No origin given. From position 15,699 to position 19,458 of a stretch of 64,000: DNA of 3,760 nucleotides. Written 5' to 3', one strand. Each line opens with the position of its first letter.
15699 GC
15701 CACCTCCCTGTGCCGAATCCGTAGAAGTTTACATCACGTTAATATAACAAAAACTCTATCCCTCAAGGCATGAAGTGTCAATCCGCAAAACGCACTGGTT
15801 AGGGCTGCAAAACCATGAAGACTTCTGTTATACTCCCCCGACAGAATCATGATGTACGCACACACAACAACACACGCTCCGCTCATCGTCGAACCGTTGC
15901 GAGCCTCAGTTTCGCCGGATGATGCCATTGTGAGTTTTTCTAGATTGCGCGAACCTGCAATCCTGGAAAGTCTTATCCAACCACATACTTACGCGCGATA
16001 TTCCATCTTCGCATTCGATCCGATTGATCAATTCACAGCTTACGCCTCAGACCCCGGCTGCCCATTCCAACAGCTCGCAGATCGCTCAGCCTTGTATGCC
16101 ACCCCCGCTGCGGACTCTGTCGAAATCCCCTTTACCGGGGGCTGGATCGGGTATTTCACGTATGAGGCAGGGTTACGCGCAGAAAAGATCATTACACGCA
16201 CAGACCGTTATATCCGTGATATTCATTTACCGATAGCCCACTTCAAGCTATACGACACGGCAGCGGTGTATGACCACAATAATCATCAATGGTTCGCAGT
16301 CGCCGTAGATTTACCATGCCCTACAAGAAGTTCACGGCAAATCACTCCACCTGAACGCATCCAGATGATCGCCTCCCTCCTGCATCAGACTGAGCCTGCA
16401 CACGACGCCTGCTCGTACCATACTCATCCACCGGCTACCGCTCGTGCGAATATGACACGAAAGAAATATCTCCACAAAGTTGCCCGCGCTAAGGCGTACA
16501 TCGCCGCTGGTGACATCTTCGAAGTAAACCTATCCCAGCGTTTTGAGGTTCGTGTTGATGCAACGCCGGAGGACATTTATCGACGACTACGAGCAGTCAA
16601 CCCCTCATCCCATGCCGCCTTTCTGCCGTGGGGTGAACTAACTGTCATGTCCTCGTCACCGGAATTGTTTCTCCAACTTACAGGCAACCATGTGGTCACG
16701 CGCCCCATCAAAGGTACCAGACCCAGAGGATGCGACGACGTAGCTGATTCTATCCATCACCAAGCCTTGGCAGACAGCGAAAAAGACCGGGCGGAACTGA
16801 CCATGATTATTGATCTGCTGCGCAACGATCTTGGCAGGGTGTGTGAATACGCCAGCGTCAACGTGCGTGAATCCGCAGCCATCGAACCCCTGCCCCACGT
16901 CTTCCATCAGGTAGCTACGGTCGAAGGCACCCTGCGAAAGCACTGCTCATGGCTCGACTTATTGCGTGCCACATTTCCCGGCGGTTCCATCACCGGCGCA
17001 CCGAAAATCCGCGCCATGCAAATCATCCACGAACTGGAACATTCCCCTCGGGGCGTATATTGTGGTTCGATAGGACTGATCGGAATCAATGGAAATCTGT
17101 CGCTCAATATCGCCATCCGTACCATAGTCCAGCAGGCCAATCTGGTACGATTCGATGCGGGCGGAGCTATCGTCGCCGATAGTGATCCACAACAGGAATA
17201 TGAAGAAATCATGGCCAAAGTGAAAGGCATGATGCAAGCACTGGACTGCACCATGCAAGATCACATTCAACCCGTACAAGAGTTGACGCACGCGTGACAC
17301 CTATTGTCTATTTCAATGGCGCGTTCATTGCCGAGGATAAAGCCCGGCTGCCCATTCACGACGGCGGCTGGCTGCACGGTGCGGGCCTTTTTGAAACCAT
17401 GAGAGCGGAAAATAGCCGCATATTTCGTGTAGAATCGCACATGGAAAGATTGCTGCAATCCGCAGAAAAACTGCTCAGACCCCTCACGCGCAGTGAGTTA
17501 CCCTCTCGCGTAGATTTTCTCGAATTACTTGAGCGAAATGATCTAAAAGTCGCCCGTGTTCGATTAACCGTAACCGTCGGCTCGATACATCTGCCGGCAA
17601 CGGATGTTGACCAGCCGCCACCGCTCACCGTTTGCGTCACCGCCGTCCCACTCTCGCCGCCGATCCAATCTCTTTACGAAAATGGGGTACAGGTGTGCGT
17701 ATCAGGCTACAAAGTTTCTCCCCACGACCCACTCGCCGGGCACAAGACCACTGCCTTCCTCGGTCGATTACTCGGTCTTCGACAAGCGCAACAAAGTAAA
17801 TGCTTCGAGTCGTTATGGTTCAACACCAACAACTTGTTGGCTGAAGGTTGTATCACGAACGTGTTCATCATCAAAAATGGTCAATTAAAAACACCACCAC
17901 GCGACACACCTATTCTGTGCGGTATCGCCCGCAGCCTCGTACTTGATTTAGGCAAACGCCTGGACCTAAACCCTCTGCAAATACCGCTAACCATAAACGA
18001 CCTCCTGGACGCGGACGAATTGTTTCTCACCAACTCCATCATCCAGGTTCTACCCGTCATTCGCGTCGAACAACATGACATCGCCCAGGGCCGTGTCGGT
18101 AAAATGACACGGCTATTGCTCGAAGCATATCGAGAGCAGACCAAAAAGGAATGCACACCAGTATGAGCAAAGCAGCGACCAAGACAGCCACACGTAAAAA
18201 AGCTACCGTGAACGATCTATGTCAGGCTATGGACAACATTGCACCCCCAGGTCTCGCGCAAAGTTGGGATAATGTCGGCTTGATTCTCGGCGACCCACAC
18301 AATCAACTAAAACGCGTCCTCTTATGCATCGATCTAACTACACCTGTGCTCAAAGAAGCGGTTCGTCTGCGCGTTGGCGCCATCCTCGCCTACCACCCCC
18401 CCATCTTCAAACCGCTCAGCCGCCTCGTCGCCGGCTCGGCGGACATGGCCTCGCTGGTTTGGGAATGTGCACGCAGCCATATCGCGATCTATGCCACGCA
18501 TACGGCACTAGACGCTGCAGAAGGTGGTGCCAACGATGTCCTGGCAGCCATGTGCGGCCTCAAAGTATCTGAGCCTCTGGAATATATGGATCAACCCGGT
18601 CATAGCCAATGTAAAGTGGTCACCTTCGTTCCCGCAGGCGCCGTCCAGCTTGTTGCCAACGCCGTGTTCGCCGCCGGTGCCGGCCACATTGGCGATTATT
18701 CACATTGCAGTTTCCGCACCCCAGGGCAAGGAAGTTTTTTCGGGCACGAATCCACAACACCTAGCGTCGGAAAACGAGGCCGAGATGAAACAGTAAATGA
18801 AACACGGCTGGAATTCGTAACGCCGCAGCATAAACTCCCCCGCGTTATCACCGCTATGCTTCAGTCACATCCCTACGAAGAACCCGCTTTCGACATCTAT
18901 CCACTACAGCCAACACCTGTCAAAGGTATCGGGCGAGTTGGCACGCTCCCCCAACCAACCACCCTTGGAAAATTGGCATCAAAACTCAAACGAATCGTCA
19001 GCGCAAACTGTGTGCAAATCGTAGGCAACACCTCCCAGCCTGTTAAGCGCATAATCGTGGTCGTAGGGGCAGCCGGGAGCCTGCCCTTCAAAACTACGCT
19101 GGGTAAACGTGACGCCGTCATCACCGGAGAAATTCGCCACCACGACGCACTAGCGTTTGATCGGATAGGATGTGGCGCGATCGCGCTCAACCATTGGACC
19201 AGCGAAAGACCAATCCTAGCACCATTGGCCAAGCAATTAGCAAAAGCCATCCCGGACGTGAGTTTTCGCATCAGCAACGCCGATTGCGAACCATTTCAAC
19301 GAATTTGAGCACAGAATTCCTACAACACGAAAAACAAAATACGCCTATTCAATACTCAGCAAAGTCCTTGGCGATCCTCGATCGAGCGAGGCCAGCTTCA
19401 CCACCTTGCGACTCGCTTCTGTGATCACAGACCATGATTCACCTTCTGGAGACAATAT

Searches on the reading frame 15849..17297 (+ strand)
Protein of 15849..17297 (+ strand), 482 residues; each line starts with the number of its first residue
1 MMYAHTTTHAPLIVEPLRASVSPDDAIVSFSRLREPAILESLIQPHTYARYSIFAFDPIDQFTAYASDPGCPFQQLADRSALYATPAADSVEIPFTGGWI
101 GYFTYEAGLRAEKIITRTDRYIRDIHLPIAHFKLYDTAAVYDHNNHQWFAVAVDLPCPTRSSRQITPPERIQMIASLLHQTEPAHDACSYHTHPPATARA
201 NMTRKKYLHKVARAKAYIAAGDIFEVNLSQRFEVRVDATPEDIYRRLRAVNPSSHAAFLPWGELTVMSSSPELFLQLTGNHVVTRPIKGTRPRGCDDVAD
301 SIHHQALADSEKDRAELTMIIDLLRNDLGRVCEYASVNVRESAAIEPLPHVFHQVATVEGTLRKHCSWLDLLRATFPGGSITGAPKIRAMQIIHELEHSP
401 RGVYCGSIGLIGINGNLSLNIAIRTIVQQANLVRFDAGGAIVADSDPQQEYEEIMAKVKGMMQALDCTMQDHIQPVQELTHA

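Call 54: search_protein_families(library=pfam, proteins=[window:15849-17297:+], max_evalue=0.00001)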
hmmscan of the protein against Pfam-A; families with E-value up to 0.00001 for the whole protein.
window:15849-17297:+ (482 aa): 2 families
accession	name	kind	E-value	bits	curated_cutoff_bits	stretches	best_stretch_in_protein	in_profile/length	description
PF00425.24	Chorismate_bind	-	1.4e-87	293.9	27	1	204-457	2-257/257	chorismate binding enzyme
PF04715.19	Anth_synt_I_N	-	5.2e-13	49.9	23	1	26-149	8-139/140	Anthranilate synthase component I, N terminal region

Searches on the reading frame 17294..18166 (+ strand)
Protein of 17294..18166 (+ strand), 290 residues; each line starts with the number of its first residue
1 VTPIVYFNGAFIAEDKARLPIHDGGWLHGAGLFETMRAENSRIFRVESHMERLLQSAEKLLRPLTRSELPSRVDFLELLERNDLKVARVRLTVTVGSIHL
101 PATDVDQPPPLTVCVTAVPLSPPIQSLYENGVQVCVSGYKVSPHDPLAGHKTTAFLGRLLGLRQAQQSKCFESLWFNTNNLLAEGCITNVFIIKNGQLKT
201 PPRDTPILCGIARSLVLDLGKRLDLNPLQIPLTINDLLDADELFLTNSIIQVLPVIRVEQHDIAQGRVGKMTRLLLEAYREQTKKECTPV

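Call 54: search_protein_families(library=pfam, proteins=[window:17294-18166:+], max_evalue=0.00001)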
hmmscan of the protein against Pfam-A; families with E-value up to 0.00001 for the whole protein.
window:17294-18166:+ (290 aa): 1 family
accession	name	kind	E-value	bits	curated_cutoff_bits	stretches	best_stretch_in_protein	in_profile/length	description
PF01063.24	Aminotran_4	-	1.5e-47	162.8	28.5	1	31-257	1-222/223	Amino-transferase class IV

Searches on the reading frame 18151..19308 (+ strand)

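Call 54: search_protein_families(library=pfam, proteins=[window:18151-19308:+], max_evalue=0.00001)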
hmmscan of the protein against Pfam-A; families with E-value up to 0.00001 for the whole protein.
window:18151-19308:+ (385 aa): 1 family
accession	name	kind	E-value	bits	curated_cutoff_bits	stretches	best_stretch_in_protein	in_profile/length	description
PF01784.24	DUF34_NIF3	-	5.8e-59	200.2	23.4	1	19-376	2-251/256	Duf34/NIF3 (NGG1p interacting factor 3)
